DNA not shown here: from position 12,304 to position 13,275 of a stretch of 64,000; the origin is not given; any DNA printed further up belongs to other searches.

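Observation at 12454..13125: vWA/MIDAS protein with a TerD-like N-terminal motif directly downstream of the giant cytochrome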

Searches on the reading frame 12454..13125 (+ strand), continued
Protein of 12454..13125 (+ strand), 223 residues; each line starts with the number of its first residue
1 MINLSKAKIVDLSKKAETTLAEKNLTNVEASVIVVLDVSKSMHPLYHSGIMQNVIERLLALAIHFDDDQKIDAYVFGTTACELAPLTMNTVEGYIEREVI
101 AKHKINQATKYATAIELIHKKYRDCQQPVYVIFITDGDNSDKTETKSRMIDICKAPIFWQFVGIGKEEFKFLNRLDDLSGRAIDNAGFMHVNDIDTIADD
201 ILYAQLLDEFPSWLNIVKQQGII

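Call 18: find_related_loci(query=A1, collection=genome_contigs, flank=10000)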
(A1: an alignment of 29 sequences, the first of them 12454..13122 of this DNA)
Query A1 (223 aa) in genome_contigs; peptide patterns used: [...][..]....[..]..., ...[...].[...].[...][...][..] (x = any residue, [..] = any of these).
600 stretches matched a pattern (row limit reached: there are more); 407 encode a relative of the query (tblastn E <= 1e-3); the best 80 are kept; 80 distinct loci.
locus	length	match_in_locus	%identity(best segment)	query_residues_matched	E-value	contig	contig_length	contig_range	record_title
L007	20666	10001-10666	51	2-223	2e-75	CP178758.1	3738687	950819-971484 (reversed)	MAG: Candidatus Electrothrix sp. YB6 chromosome, complete genome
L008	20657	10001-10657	51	6-223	3e-74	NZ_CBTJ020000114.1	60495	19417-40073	Candidatus Competibacter denitrificans Run_A_D11 map unlocalized plasmid pCD COMPD11_2694_Contig_2, whole genome shotgun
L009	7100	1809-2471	51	4-223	2e-73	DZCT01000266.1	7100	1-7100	MAG TPA_asm: Desulfatirhabdium butyrativorans isolate SulCav_PC08_64_48_9 SulCav_PC08-64_8773_length_7100_cov_5.146487,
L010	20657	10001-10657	50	6-223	4e-72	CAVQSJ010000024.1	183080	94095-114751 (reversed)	MAG: uncultured Gammaproteobacteria bacterium isolate MFD00032.bin.3.452 genome assembly, contig: contig_61062, whole ge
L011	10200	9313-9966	50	6-222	9e-72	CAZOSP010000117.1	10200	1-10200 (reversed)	MAG TPA_asm: uncultured Thiomargarita sp. isolate SRP141376_co5_251 genome assembly, contig: NODE_16156_length_10200_cov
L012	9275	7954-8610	49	6-223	3e-71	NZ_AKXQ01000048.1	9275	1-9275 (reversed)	Moritella dasanensis ArB 0140 111.MD140.1_48, whole genome shotgun sequence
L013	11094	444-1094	50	8-223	2e-71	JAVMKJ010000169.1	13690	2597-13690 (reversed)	MAG: Candidatus Competibacter sp. isolate SCELSE-4-Com G12SPAdes_bin.027_0000000169, whole genome shotgun sequence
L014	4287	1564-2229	50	2-223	1e-70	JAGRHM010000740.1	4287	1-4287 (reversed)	MAG: Candidatus Competibacteraceae bacterium isolate HKST-UBA199 2012-05-30_1_(paired)_contig_664226, whole genome shotg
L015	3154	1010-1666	48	6-223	4e-71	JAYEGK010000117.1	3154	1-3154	MAG: Campylobacterota bacterium isolate MAG248 MAG248_117, whole genome shotgun sequence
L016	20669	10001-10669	52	2-223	1e-69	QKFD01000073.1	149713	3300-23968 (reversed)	MAG: Chromatiales bacterium isolate SZUA-493 scaffold_100, whole genome shotgun sequence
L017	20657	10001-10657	49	6-223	5e-69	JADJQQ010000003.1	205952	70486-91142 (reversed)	MAG: Candidatus Competibacteraceae bacterium isolate Fred_18-Q3-R57-64_MAXAC.287 tig00004001-10-2050270, whole genome sh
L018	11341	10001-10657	48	6-223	9e-69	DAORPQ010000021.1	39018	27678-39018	MAG TPA_asm: Candidatus Competibacter sp. isolate AMR_MDS_5391 NODE_128_length_39018_cov_36.098606, whole genome shotgun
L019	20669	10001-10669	48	2-223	9e-68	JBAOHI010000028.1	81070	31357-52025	MAG: Candidatus Competibacter sp. isolate AS_Ams2_Bin13 np1-np2_contig_1991, whole genome shotgun sequence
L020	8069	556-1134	52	32-223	3e-67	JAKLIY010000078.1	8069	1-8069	MAG: Proteobacteria bacterium isolate RA.bin98 RA.bin98_78, whole genome shotgun sequence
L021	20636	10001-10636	45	12-222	8e-63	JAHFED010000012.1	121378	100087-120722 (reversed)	MAG: Myxococcales bacterium isolate nzgw260 NODE_94_length_121379_cov_5.151330, whole genome shotgun sequence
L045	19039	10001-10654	41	8-223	1e-50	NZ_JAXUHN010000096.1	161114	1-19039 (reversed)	Methylomicrobium sp. Wu6 k119_215, whole genome shotgun sequence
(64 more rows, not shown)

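Call 23: find_encoding_contigs(protein=P0004, flank=10000, max_places=2)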
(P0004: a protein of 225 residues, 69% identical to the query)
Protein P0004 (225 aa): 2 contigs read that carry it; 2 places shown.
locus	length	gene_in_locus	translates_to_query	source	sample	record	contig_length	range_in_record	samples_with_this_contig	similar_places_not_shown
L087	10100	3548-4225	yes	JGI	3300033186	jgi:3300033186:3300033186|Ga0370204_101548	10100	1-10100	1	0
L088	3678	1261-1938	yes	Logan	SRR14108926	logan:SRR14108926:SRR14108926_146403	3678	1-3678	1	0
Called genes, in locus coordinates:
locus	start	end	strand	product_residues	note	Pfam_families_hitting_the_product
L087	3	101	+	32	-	?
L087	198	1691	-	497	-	PF00092:VWA, PF13519:VWA_2, PF13768:VWA_3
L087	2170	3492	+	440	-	PF13560:HTH_31 (weak)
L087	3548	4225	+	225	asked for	PF10138:vWA-TerF-like, PF00092:VWA, PF13519:VWA_2, PF07002:Copine (weak)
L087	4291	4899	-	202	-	PF00163:Ribosomal_S4, PF01479:S4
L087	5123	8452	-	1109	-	PF12773:DZR, PF00211:Guanylate_cyc, PF13191:AAA_16, PF13401:AAA_22 (weak), PF07719:TPR_2 (faint), PF13181:TPR_8 (faint), PF13424:TPR_12 (weak)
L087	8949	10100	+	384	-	?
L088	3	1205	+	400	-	?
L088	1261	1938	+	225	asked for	PF10138:vWA-TerF-like, PF00092:VWA, PF13519:VWA_2, PF07002:Copine (weak)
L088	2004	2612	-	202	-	PF00163:Ribosomal_S4, PF01479:S4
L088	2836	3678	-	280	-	?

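Call 24: find_encoding_contigs(protein=P0009, flank=10000, max_places=2)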
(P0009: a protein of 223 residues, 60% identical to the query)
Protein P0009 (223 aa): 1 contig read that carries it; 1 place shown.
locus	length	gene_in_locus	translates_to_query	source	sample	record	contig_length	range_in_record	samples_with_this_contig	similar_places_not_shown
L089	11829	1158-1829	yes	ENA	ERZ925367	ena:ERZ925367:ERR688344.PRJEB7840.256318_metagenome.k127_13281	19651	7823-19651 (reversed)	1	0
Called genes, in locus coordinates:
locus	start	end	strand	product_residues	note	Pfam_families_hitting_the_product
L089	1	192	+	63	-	?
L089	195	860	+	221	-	PF13453:Zn_ribbon_TFIIB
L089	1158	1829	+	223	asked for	PF00092:VWA, PF10138:vWA-TerF-like, PF07002:Copine (faint)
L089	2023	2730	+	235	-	PF00929:RNase_T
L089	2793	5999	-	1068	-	PF19443:DAHL, PF00989:PAS, PF13426:PAS_9, PF08447:PAS_3, PF00989:PAS, PF08448:PAS_4, PF12860:PAS_7, PF13426:PAS_9, +6 more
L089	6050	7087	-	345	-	PF00072:Response_reg, PF13487:HD_5, PF01966:HD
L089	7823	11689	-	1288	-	PF18076:FGAR-AT_N, PF18072:FGAR-AT_linker, PF02769:AIRS_C, PF22689:FGAR-AT_PurM_N-like, PF02769:AIRS_C, PF13507:GATase_5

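Call 25: find_encoding_contigs(protein=P0025, flank=10000, max_places=2)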
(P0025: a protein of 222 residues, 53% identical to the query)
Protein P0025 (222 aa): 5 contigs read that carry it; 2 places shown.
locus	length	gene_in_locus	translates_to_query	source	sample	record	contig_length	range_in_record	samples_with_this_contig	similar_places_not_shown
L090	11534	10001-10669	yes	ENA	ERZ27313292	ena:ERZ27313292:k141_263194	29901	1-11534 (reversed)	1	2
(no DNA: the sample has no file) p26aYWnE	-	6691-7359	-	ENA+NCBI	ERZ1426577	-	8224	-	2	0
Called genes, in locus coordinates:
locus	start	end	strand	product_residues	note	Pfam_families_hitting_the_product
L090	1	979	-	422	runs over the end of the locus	PF02195:ParB_N, PF01555:N6_N4_Mtase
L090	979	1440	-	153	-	PF05119:Terminase_4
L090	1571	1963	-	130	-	PF01844:HNH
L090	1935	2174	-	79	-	-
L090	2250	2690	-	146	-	-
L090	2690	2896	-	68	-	-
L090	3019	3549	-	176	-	-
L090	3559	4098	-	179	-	PF05838:Glyco_hydro_108, PF09374:PG_binding_3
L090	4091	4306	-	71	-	-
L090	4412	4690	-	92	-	-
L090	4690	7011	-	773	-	PF05272:VapE-like_dom, PF19263:DUF5906 (weak)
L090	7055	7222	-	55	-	-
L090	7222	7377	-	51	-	-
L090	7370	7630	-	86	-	PF00196:GerE, PF08281:Sigma70_r4_2 (weak)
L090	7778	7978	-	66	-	PF09048:Cro (faint), PF15943:YdaS_toxin (weak)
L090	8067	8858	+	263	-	PF00717:Peptidase_S24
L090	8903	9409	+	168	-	-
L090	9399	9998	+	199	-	PF00565:SNase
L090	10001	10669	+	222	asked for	PF00092:VWA, PF10138:vWA-TerF-like, PF07002:Copine (weak)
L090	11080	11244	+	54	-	-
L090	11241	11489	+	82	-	-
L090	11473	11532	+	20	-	?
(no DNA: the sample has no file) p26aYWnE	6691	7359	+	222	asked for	PF00092:VWA, PF10138:vWA-TerF-like, PF07002:Copine (weak)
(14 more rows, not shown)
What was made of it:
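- A 53%-identical homologue (P0025) lies in a prophage directly after the S24 repressor gene, an unknown gene and an SNase gene (call 25).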

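Call 29: search_protein_families(library=padloc, proteins=[window:12454-13125:+], max_evalue=0.01)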
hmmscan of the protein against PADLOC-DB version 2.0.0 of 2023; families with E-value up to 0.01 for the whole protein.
window:12454-13125:+ (223 aa): 0 families

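Call 38: predict_structure(alignment_id=A1)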
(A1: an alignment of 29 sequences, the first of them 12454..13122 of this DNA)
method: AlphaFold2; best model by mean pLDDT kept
length: 223 residues; sequences in the alignment: 29
mean_pLDDT: 94.0   pTM: 0.92
mean pLDDT of the five models: 94.0, 93.4, 93.3, 92.6, 92.6
residues with pLDDT >= 90: 200; 70-90: 19; 50-70: 2; < 50: 2
segments of 3 or more residues with pLDDT < 50: none
pLDDT, mean of each block of 10 residues (from residue 1): 75 96 95 97 96 97 91 97 96 97 94 97 94 94 94 95 93 89 94 95 97 96 93
secondary structure, 60 per line:
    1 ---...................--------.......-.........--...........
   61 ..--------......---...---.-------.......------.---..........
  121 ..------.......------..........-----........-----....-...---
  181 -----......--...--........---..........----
elements in order: H4-22 E31-37 H40-47 H50-62 E71-76 E80-82 H94-100 H111-122 E129-135 H142-151 E157-164 H170-173 E186-191 H199-206 H210-219
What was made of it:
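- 12454..13125 (+): Gene for a 223-aa stand-alone vWA-TerF-like (PF10138) protein. It is cytoplasmic and has an intact MIDAS site. AlphaFold2 model with pLDDT 94 and a vWA fold (call 38).
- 12562..12576 (+): MIDAS motif DxSxS (D37 V S39 K S41). The other MIDAS residues are T109 (12778-12780) and D136 (12859-12861). Position at the end of strand beta-1 in the model (call 38).
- On PF10138 vWA-TerF-like: AlphaFold2 pLDDT 94 (call 38).
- On TerD family (for the N-terminal motif): AlphaFold2 helix at residues 4-22 (call 38).
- AlphaFold2 pLDDT 94, pTM 0.92, with an alternating alpha/beta vWA fold (call 38).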

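Call 39: search_protein_families(library=pfam, proteins=[P0072, L045:9407-10660:+, L087:2170-3492:+, L089:195-860:+, L090:8903-9409:+, L006:9600-9953:+], max_evalue=10)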
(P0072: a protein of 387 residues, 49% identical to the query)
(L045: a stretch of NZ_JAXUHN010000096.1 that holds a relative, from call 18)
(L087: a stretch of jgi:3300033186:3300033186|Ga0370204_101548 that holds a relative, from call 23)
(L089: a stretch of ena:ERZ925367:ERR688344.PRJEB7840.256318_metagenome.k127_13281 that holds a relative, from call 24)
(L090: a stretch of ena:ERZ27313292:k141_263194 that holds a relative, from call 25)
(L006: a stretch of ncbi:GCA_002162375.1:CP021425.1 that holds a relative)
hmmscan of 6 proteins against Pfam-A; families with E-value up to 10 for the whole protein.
P0072 (387 aa): 6 families
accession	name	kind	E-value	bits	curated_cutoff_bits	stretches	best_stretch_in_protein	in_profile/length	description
PF10138.15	vWA-TerF-like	-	1.7e-62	211.6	29.4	1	193-387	2-200/200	vWA found in TerF C terminus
PF02342.23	TerD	-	2.3e-24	86.3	25.3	1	26-149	40-187/187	TerD domain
PF00092.34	VWA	-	2.5e-08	34.8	23.8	1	195-352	2-165/174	von Willebrand factor type A domain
PF07002.22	Copine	-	8e-06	25.9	27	1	262-378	76-206/218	Copine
PF13519.12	VWA_2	-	6.8e-05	23.9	27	1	195-301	1-106/107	von Willebrand factor type A domain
PF05762.20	VWA_CoxE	-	0.00014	21.8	26.4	1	183-323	46-182/222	VWA domain containing CoxE-like protein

L045:9407-10660:+ (417 aa): 5 families
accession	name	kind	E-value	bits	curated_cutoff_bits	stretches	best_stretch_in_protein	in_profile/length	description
PF10138.15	vWA-TerF-like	-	8.5e-82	274.6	29.4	1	221-416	2-200/200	vWA found in TerF C terminus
PF02342.23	TerD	-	4.6e-35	121.2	25.3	1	1-170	3-187/187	TerD domain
PF07002.22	Copine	-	1.9e-06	27.9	27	1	314-410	103-209/218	Copine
PF13519.12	VWA_2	-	0.0025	18.9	27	1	223-330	1-106/107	von Willebrand factor type A domain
PF00092.34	VWA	-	0.11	13.1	23.8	1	223-387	2-165/174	von Willebrand factor type A domain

L087:2170-3492:+ (440 aa): 22 families
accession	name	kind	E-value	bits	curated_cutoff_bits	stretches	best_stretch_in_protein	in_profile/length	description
PF13560.12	HTH_31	-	8.7e-06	26.4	27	1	4-67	2-64/64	Helix-turn-helix domain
PF13384.12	HTH_23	-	8.5e-05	22.7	24.6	1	15-38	16-39/50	Homeodomain-like domain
PF20432.4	Xre-like-HTH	-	0.00022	21.9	25.8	1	14-39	21-45/63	Antitoxin Xre-like helix-turn-helix domain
PF01381.28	HTH_3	-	0.00062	20.2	23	1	15-42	8-34/55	Helix-turn-helix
PF07719.23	TPR_2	-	0.00076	19.9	27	2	335-364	2-31/34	Tetratricopeptide repeat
PF00515.34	TPR_1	-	0.00084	19.5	27.8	2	344-364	11-31/34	Tetratricopeptide repeat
PF13551.12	HTH_29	-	0.0019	18.7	28.1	1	20-38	16-34/64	Winged helix-turn helix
PF14559.12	TPR_19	-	0.0024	18.6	25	1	321-368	12-60/68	Tetratricopeptide repeat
PF15943.11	YdaS_toxin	-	0.0066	16.7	30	1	11-41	4-33/65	Bacterial toxin YdaS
PF13371.12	TPR_9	-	0.015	15.7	35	1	347-394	8-56/73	Tetratricopeptide repeat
PF13443.12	HTH_26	-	0.018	15.8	22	1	9-59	3-52/63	Cro/C1-type HTH DNA-binding domain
PF02796.21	HTH_7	-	0.047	14.3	23.8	1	16-37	21-42/45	Helix-turn-helix domain of resolvase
PF07037.17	YfeC-like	-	0.048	14.4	22.9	1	20-37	4-21/122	Transcription regulator YfeC-like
PF13518.12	HTH_28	-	0.049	14.2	25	1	7-37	5-33/52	Helix-turn-helix domain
PF13022.12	HTH_Tnp_1_2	-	0.052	14.1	27.9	1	17-39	27-49/122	Helix-turn-helix of insertion element transposase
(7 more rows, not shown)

L089:195-860:+ (221 aa): 19 families
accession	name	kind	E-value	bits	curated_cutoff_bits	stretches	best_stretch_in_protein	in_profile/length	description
PF13453.11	Zn_ribbon_TFIIB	-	1.4e-15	56.8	22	2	45-87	1-40/41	Transcription factor zinc-finger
PF12773.13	DZR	-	3.5e-05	24.3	27.3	2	2-22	25-45/45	Double zinc ribbon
PF13240.11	Zn_Ribbon_1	-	0.035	14.3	25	1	4-22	2-20/23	zinc-ribbon domain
PF14255.11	Cys_rich_CPXG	-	0.09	13.2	25.2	2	45-72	2-30/52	Cysteine-rich CPXCG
PF06827.20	zf-FPG_IleRS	-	0.13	12.6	21.3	1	118-143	3-28/30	Zinc finger found in FPG and IleRS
PF17234.7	MPM1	-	0.21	12.3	25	1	145-202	65-120/169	Mitochondrial peculiar membrane protein 1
PF18319.7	Zn_ribbon_PriA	-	0.23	11.9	26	1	4-22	1-23/27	PriA DNA helicase Cys-rich region (CRR) domain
PF05605.18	zf-Di19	-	0.38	11.5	27.5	1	113-129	28-44/54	Drought induced 19 protein (Di19), zinc-binding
PF09706.15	Cas_CXXC_CXXC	-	0.38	11.3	21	0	37-54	45-62/69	CRISPR-associated protein (Cas_CXXC_CXXC)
PF24292.1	DUF7479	-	0.49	11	27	1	3-29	4-30/60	Domain of unknown function (DUF7479)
PF24463.1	DUF7577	-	0.62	10.2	28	1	17-26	4-13/27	Domain of unknown function (DUF7577)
PF17032.10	Zn_ribbon_15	-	1.6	10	28.9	1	2-22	53-73/73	zinc-ribbon family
PF18551.6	TackOD1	-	1.9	8.4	32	1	4-79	91-160/188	Thaumarchaeal output domain 1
PF16293.11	zf-C2H2_9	-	2.2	8.7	29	1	45-67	3-24/59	C2H2 type zinc-finger (1 copy)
PF18279.7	zf-WRNIP1_ubi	-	2.6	9.3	26.4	1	117-126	3-12/21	Werner helicase-interacting protein 1 ubiquitin-binding domain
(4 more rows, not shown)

L090:8903-9409:+ (168 aa): 5 families
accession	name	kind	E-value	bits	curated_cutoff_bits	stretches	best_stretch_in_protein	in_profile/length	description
PF16493.11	Meis_PKNOX_N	-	0.036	15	27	1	33-95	52-114/116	TALE/MEIS homeobox family N-terminal domain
PF07560.16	DUF1539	-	0.066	13.7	23.8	1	35-136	21-120/126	Domain of Unknown Function (DUF1539)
PF13786.12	DUF4179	-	0.15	12.9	30.1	1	7-48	12-55/94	Domain of unknown function (DUF4179)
PF07431.17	DUF1512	-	0.26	11.4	25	1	6-67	4-61/177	Protein of unknown function (DUF1512) N-terminal domain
PF09716.15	ETRAMP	-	6.9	7.2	29.1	1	1-63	1-60/81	Malarial early transcribed membrane protein (ETRAMP)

L006:9600-9953:+ (117 aa): 1 family
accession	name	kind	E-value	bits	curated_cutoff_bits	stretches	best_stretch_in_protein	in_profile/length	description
PF25508.1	TRPM2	-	0.1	13.1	27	1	15-111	95-193/257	TRPM2-like domain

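Call 41: search_solved_structures(query=A1, max_evalue=0.01)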
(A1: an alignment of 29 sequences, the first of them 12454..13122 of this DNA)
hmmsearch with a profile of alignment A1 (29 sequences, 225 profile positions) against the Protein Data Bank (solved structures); distinct sequences matched with E-value up to 0.01: 20.
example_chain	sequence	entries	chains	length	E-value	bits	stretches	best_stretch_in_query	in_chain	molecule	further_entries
3ibs_A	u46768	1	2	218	1.8e-05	27.8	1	25-166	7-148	conserved hypothetical protein BatB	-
6k88_A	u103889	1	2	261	2e-05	27.7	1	97-197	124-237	E3 ubiquitin-protein ligase RGLG1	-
8hmg_A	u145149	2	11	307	2.4e-05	27.4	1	64-197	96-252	E3 ubiquitin-protein ligase RGLG2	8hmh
6k89_B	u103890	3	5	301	3.1e-05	27.1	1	97-197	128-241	E3 ubiquitin-protein ligase RGLG1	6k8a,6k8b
6fpy_A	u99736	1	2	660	3.1e-05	27.1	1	20-175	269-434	Inter-alpha-trypsin inhibitor heavy chain H1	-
6k86_B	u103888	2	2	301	3.2e-05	27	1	97-197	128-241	E3 ubiquitin-protein ligase RGLG1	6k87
6k83_B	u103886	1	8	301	5.7e-05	26.2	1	97-197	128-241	E3 ubiquitin-protein ligase RGLG1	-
6k85_B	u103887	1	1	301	8e-05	25.7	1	97-197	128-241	E3 ubiquitin-protein ligase RGLG1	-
6k82_B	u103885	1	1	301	8.3e-05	25.7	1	97-197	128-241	E3 ubiquitin-protein ligase RGLG1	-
8xt5_A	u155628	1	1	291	0.00019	24.5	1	65-196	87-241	E3 ubiquitin-protein ligase RGLG5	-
4jdu_A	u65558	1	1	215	0.00022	24.3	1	27-166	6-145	Aerotolerance-related membrane protein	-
6kxk_G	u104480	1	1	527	0.00047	23.2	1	117-181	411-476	Protein BONZAI 1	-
6kxk_B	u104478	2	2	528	0.00047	23.2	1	117-181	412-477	Protein BONZAI 1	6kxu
6kxu_G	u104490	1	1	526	0.00048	23.2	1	117-181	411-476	Protein BONZAI 1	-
6kxu_E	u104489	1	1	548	0.0005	23.1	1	117-181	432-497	Protein BONZAI 1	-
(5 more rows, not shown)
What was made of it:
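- The sequence profile search agrees (call 41).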
